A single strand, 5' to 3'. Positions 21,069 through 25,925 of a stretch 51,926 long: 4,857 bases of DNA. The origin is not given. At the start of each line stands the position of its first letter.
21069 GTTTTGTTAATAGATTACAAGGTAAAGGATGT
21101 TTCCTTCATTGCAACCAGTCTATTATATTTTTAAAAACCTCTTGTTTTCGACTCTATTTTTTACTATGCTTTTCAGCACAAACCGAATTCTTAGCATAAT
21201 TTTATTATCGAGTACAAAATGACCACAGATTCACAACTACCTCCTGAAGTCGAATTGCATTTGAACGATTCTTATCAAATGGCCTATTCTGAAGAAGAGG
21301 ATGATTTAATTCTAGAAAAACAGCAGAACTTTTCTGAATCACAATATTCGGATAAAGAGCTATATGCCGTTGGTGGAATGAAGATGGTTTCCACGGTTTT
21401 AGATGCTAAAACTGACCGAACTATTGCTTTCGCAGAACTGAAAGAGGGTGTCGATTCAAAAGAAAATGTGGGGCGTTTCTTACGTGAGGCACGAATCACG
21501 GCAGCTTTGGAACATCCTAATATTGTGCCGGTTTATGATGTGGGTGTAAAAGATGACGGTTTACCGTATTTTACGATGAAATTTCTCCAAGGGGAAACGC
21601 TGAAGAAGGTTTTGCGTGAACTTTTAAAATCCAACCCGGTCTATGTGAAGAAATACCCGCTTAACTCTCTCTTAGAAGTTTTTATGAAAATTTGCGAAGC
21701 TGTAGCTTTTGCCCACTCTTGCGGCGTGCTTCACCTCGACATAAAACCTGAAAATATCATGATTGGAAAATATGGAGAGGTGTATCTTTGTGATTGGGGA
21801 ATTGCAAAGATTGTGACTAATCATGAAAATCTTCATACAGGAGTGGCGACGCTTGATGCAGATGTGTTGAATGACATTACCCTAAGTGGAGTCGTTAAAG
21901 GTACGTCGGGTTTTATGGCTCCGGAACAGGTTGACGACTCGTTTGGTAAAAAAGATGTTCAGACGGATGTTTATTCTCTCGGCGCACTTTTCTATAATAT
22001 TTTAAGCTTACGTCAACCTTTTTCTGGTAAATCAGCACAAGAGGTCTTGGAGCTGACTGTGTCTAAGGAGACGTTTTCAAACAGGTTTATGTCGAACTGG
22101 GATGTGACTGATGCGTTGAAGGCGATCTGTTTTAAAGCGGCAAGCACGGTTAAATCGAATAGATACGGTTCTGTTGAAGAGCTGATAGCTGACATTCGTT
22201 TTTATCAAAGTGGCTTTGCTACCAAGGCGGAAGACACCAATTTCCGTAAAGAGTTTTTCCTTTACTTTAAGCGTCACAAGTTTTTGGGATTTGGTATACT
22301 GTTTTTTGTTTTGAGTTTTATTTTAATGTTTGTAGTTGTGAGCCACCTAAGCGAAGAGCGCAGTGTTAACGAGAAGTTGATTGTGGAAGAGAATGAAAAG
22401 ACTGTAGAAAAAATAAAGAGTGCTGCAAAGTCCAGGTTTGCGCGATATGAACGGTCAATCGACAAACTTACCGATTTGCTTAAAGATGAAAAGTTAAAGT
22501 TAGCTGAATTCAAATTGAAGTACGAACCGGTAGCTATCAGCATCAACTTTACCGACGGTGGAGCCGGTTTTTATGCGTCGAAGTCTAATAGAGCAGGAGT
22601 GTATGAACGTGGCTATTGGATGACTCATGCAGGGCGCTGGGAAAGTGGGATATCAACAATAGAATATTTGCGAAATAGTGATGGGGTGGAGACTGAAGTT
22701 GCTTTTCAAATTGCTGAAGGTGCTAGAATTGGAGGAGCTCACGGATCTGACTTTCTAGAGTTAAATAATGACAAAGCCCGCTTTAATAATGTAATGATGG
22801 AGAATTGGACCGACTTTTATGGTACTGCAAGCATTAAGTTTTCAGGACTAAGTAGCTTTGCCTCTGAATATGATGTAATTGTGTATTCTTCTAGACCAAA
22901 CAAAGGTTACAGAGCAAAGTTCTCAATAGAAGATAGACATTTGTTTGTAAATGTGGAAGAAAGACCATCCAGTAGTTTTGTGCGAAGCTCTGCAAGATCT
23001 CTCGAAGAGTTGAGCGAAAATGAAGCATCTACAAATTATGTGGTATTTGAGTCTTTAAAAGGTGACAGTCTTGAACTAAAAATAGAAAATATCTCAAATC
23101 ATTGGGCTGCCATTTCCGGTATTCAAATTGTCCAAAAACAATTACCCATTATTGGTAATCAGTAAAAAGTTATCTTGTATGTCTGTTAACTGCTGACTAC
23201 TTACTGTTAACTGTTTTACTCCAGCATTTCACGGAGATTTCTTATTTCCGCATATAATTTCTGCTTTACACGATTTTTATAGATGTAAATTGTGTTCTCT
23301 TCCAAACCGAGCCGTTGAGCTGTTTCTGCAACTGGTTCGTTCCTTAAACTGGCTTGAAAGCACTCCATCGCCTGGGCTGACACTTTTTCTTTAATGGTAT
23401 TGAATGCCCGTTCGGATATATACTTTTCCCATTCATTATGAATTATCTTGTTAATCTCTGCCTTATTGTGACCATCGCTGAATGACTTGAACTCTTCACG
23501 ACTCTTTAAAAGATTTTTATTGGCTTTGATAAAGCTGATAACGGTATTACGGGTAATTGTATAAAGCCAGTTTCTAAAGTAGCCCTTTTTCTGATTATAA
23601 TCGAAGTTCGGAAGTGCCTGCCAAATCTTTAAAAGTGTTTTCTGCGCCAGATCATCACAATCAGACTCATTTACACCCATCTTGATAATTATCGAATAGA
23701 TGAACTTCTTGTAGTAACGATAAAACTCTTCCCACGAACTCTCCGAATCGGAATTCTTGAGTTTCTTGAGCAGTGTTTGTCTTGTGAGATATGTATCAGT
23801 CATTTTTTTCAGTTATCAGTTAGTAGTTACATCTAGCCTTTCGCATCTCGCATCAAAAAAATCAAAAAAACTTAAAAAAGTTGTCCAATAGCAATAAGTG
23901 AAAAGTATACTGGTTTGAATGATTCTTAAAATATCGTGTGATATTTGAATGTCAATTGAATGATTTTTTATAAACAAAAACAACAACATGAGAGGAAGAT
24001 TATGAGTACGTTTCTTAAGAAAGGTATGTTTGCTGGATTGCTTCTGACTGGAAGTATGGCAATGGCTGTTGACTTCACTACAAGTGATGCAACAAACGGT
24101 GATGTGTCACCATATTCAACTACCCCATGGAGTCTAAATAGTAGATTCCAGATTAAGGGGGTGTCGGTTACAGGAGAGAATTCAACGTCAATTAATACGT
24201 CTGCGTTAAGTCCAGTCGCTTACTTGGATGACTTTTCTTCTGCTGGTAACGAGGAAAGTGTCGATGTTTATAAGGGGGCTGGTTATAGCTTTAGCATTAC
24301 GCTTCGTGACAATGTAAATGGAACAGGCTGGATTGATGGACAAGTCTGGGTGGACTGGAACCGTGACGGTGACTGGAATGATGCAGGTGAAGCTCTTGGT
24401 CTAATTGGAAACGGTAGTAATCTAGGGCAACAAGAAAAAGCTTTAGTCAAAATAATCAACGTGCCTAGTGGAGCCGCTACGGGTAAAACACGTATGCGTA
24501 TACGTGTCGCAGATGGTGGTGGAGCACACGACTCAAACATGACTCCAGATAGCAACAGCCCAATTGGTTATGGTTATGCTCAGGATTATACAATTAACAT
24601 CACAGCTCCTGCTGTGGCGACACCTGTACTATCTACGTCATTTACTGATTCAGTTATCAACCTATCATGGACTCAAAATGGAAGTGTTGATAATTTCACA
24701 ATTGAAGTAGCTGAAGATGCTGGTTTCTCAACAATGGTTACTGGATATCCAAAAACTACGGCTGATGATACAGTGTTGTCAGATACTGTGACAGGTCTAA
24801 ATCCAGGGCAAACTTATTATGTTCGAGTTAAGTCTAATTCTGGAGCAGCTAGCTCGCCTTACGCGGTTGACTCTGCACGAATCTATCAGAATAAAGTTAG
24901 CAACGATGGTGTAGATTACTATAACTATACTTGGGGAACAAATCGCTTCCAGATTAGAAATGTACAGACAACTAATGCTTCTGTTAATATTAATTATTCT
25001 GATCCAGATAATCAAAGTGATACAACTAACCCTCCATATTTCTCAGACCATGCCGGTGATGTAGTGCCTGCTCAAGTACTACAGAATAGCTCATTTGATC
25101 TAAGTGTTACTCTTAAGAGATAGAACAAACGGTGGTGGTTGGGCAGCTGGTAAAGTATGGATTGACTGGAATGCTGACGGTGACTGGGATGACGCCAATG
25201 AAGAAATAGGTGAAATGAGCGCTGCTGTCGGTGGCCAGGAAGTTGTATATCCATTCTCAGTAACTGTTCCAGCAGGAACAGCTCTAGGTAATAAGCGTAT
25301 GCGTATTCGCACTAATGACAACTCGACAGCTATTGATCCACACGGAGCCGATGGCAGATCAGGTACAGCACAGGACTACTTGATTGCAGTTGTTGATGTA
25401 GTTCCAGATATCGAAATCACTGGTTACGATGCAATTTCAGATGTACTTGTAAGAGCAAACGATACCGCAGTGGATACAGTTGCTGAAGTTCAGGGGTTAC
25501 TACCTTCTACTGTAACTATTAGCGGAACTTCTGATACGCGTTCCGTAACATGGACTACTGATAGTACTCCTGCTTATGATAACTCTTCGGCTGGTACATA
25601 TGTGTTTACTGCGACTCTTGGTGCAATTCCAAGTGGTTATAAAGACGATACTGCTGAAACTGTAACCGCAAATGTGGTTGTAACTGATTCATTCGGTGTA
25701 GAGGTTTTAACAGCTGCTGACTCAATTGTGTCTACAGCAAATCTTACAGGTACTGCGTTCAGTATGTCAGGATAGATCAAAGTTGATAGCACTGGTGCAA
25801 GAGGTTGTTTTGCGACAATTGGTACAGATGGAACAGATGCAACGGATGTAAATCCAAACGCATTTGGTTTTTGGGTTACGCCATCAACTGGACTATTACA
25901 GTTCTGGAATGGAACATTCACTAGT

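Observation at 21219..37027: Duplicated module: transmembrane Ser/Thr kinase, ECF sigma factor without anti-sigma, and giant secreted LamG-type protein(s)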

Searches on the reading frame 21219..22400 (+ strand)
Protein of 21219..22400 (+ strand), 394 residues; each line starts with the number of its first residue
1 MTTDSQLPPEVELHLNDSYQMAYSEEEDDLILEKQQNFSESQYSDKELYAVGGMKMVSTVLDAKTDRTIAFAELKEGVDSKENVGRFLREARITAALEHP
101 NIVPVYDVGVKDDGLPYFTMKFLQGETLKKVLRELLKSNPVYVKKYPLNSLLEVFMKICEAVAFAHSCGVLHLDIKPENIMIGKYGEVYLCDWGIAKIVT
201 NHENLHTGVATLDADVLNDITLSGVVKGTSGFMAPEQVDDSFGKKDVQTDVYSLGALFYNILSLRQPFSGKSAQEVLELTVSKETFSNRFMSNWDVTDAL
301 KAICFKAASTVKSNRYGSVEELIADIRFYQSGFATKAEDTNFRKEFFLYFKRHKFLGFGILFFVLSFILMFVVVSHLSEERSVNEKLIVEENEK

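Call 54: search_solved_structures(query=window:21219-22400:+, max_evalue=1e-10, show_alignments=3)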
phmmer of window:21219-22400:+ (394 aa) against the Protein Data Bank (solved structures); distinct sequences matched with E-value up to 1e-10: 275 (the best 60 are shown).
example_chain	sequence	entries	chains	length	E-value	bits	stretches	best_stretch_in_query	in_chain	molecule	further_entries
3f61_A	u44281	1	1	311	2.4e-31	112.3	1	42-332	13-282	Serine/threonine-protein kinase pknB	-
3ori_A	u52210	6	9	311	4.6e-31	111.4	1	42-332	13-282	Serine/threonine protein kinase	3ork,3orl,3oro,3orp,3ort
1mru_A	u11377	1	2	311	4.6e-31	111.4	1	42-332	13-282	Probable serine/threonine-protein kinase pknB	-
5u94_A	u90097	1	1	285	6.3e-31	110.9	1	41-327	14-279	Serine/threonine-protein kinase PknB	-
6b2p_A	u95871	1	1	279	6.7e-31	110.8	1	42-327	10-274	Serine/threonine-protein kinase PknB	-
6i2p_A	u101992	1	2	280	6.8e-31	110.8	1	42-327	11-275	Serine/threonine-protein kinase PknB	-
1o6y_A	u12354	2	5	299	8.3e-31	110.5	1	41-327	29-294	SERINE/THREONINE-PROTEIN KINASE PKNB | Probable serine/threonine-protein kinase pknB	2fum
3f69_A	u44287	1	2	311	1.2e-30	110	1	42-332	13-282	Serine/threonine-protein kinase pknB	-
3orm_A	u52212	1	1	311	5.8e-30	107.7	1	42-332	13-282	Serine/threonine protein kinase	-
9ruk_A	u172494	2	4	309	1.2e-25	93.6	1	82-327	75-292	Serine/threonine-protein kinase StkP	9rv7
9ruj_A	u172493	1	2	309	1.4e-25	93.4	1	82-327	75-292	Serine/threonine-protein kinase StkP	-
9ru3_A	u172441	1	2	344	1.7e-25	93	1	82-327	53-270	Serine/threonine-protein kinase StkP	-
4ow8_A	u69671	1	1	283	5.1e-25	91.5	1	42-276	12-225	Serine/threonine-protein kinase PknA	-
9tmq_A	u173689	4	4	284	5.2e-25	91.5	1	42-276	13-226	Serine/threonine-protein kinase PknA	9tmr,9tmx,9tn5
6b2q_A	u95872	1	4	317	7.8e-25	90.9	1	42-276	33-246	Serine/threonine-protein kinase PknA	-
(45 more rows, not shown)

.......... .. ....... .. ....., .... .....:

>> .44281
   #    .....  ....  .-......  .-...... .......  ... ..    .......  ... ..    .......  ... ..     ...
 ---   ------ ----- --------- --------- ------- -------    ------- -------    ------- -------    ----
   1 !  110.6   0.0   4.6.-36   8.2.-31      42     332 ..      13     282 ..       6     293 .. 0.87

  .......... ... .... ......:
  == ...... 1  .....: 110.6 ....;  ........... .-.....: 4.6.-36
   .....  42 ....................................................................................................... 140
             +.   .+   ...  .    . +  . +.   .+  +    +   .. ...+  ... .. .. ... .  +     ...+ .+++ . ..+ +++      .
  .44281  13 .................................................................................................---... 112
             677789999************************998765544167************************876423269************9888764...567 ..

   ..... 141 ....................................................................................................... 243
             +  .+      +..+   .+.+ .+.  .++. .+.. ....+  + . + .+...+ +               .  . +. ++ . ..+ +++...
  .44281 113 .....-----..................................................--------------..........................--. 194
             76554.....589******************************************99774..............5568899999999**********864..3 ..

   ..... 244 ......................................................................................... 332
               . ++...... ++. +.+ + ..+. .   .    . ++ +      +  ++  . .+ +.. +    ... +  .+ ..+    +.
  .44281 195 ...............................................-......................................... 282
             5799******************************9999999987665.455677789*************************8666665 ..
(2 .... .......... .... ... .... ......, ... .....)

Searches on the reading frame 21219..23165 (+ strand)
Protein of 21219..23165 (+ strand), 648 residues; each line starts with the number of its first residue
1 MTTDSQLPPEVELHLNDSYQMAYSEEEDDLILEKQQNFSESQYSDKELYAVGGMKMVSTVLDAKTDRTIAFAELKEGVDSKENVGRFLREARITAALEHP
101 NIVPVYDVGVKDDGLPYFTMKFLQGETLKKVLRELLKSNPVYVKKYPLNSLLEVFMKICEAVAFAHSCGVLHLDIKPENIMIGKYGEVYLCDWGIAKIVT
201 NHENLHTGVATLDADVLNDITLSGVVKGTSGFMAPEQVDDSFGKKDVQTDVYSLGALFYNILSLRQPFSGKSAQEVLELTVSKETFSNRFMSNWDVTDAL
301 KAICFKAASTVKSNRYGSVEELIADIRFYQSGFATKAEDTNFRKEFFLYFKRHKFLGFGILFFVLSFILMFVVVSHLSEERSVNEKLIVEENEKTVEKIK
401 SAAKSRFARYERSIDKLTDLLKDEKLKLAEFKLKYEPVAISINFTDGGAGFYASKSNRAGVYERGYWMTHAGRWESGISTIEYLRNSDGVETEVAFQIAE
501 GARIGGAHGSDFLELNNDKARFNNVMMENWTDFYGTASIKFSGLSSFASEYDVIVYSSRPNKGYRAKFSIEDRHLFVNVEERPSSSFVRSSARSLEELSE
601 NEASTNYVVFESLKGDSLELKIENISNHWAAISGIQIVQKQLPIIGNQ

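Call 4: search_protein_families(library=pfam, proteins=[window:21219-23165:+], max_evalue=0.01)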
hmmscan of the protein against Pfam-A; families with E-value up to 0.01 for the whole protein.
window:21219-23165:+ (648 aa): 3 families
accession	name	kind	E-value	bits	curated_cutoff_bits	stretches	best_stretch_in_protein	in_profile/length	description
PF00069.31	Pkinase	-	4.8e-35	121.7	31.7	1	52-283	10-212/263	Protein kinase domain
PF07714.23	PK_Tyr_Ser-Thr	-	6.8e-22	78.4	23.1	1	63-299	25-236/258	Protein tyrosine and serine/threonine kinase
PF03109.22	ABC1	-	0.0077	15.8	22.9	0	118-202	145-220/244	ABC1 atypical kinase-like domain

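Call 13: search_protein_families(library=ncbifam, proteins=[window:21219-23165:+], max_evalue=0.01)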
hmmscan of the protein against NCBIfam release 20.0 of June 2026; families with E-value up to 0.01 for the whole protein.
window:21219-23165:+ (648 aa): 16 families
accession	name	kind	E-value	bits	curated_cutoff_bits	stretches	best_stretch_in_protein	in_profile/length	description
NF009651.0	PRK13184.1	equivalog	4.4e-60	203.7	839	1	51-333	12-294/932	serine/threonine-protein kinase PknD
NF033483.0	PknB_PASTA_kin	equivalog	4.5e-55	187.7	450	1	43-339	9-278/563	Stk1 family PASTA domain-containing Ser/Thr kinase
NF052427.1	StpK7MSMEG_1200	equivalog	1.4e-29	103.1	900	1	42-275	8-216/601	serine/threonine protein kinase StpK7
NF047741.1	antiphage_MADS6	equivalog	5.4e-26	91.3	460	2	146-329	296-460/612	methylation-associated defense system protein kinase MAD6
TIGR03903.1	TOMM_kin_cyc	equivalog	1.4e-21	76.2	705.75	1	74-287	11-208/1267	TOMM system kinase/cyclase fusion protein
NF033442.0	BREX_PglW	equivalog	9e-18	63.4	990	1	86-334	256-491/1391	BREX system serine/threonine kinase PglW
NF038150.1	lanthi_synth_IV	equivalog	5.2e-16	58.1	650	1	85-315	237-443/851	class IV lanthionine synthetase LanL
NF038151.1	lanthi_synth_III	equivalog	4.5e-10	38.6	575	1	79-205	262-392/833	class III lanthionine synthetase LanKC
TIGR03724.2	arch_bud32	equivalog_domain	2.3e-09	37.1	125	1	78-208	31-143/193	KEOPS complex kinase/ATPase Bud32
NF011464.0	PRK14879.1-7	equivalog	1.2e-07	31.7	246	1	78-200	44-153/221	Kae1-associated kinase Bud32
NF053615.1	SerThrKinAfsKStmc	equivalog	6.4e-07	28.4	1300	1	157-275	120-220/809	protein serine/threonine kinase AfsK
NF007174.0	PRK09605.1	equivalog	1.3e-06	27.2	447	1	77-213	373-490/535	bifunctional N(6)-L-threonylcarbamoyladenine synthase/serine/threonine protein kinase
NF011460.0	PRK14879.1-1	equivalog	4.2e-06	26.1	199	1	76-210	47-171/232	Kae1-associated kinase Bud32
NF043056.1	T4SS_LegK1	equivalog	0.00038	19.2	550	1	111-208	149-251/516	Dot/Icm T4SS effector kinase LegK1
NF011462.0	PRK14879.1-3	equivalog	0.00059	19.6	174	1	153-201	86-133/192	Kae1-associated kinase Bud32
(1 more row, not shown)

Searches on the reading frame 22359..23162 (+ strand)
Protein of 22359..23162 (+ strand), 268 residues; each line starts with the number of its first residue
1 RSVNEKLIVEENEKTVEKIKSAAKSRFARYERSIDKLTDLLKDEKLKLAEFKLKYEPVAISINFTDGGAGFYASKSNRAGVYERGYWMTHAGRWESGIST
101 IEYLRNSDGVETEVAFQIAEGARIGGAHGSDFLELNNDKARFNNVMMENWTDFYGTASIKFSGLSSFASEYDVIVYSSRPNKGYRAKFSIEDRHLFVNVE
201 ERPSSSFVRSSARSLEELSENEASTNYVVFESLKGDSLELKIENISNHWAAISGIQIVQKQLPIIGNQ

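Call 82: search_protein_families(library=pfam, proteins=[window:22359-23162:+], max_evalue=1)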
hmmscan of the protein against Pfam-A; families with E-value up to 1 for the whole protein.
window:22359-23162:+ (268 aa): 1 family
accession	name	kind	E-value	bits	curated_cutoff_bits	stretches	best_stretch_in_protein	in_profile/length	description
PF03425.19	CBM_11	-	0.06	13.8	27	1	83-133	66-115/182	Carbohydrate binding domain (family 11)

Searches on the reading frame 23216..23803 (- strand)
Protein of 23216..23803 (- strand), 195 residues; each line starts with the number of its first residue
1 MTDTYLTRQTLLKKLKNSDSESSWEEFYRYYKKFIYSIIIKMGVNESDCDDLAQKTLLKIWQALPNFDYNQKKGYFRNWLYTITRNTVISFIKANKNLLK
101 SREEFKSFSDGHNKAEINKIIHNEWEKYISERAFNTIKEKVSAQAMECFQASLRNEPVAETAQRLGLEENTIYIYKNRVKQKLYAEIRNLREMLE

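Call 4: search_protein_families(library=pfam, proteins=[window:23216-23803:-], max_evalue=0.01)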
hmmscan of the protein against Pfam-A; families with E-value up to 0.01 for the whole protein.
window:23216-23803:- (195 aa): 3 families
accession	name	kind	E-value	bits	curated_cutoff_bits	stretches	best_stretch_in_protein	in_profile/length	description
PF04542.20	Sigma70_r2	-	2.9e-15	56.2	24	1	27-96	1-69/71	Sigma-70 region 2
PF00196.25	GerE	-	0.0019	18.2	23.5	1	142-185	4-47/57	Bacterial regulatory proteins, luxR family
PF06056.18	Terminase_5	-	0.0025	18.2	20.3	1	158-188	16-46/58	Putative ATPase subunit of terminase (gpP-like)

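Call 13: search_protein_families(library=ncbifam, proteins=[window:23216-23803:-], max_evalue=0.01)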
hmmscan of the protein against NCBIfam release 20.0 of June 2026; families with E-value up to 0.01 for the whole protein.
window:23216-23803:- (195 aa): 66 families (the best 25 are shown)
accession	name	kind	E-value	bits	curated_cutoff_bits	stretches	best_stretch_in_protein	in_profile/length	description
TIGR02937.1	sigma70-ECF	superfamily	4.8e-20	71.8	42.9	1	23-184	2-162/165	sigma-70 family RNA polymerase sigma factor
NF007215.0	PRK09637.1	equivalog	1.2e-11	45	212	1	21-179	4-143/181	RNA polymerase sigma factor SigZ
TIGR02985.1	Sig70_bacteroi1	subfamily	1.8e-11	44.5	126.4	1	23-182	2-157/162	RNA polymerase sigma-70 factor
NF009167.0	PRK12514.1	equivalog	2.6e-11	43.8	265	1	21-180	19-171/180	RNA polymerase sigma factor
NF009171.0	PRK12518.1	equivalog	4.7e-11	42.8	208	1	7-94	13-95/191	RNA polymerase sigma factor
NF007227.0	PRK09645.1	subfamily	6.3e-11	42.5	202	1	19-194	10-170/177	sigma-70 family RNA polymerase sigma factor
TIGR02952.1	Sig70_famx2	equivalog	8.9e-11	42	206.45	1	14-183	4-166/170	ECF subfamily RNA polymerase sigma factor, BldN family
NF007223.0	PRK09641.1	equivalog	1.3e-10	41.4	209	1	10-140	7-133/187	RNA polymerase sigma factor SigW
NF009172.0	PRK12519.1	subfamily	1.8e-10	40.7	222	1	10-183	18-182/194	RNA polymerase sigma factor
NF007222.0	PRK09640.1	equivalog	1.9e-10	40.6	194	1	22-97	26-98/188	RNA polymerase sigma factor SigX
NF007216.0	PRK09638.1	equivalog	6.5e-10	39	194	1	9-143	6-133/180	RNA polymerase sigma factor SigY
TIGR02989.1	Sig-70_gvs1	subfamily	7.2e-10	39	124.55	1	28-183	7-154/158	RNA polymerase sigma-70 factor, Rhodopirellula/Verrucomicrobium family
NF009166.1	PRK12513.1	equivalog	7.9e-10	38.8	206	1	9-150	10-148/193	RNA polymerase sigma factor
TIGR02959.1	SigZ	equivalog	1.1e-09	38.4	168.65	1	24-180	1-138/170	RNA polymerase sigma factor SigZ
TIGR02960.1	SigX5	hypoth_equivalog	4.8e-09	35.9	264.75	1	40-116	23-96/322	RNA polymerase sigma-70 factor, TIGR02960 family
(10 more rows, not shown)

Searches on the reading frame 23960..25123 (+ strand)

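Call 4: search_protein_families(library=pfam, proteins=[window:23960-25123:+], max_evalue=0.01)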
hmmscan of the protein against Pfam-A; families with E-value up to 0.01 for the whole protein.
window:23960-25123:+ (387 aa): 4 families
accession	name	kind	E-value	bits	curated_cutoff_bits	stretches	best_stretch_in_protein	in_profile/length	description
PF20009.4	GEVED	-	5.3e-13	50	24.4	1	128-213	3-78/78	GEVED domain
PF00041.27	fn3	-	4.1e-07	30.6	25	1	227-299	10-75/84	Fibronectin type III domain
PF16656.11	Pur_ac_phosph_N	-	3.2e-05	24.8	30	1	226-301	9-89/93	Purple acid Phosphatase, N-terminal domain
PF16655.11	PhoD_N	-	0.00012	22.9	30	1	245-300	29-84/90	PhoD-like phosphatase, N-terminal domain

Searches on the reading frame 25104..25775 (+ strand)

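Call 4: search_protein_families(library=pfam, proteins=[window:25104-25775:+], max_evalue=0.01)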
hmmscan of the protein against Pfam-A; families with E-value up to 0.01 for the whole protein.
window:25104-25775:+ (223 aa): 2 families
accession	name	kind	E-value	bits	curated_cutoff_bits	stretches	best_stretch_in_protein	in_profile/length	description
PF20009.4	GEVED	-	1.5e-16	61.4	24.4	1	17-94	3-77/78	GEVED domain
PF07532.17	Big_4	-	2.8e-05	24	22.1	1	133-172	16-56/59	Bacterial Ig-like domain (group 4)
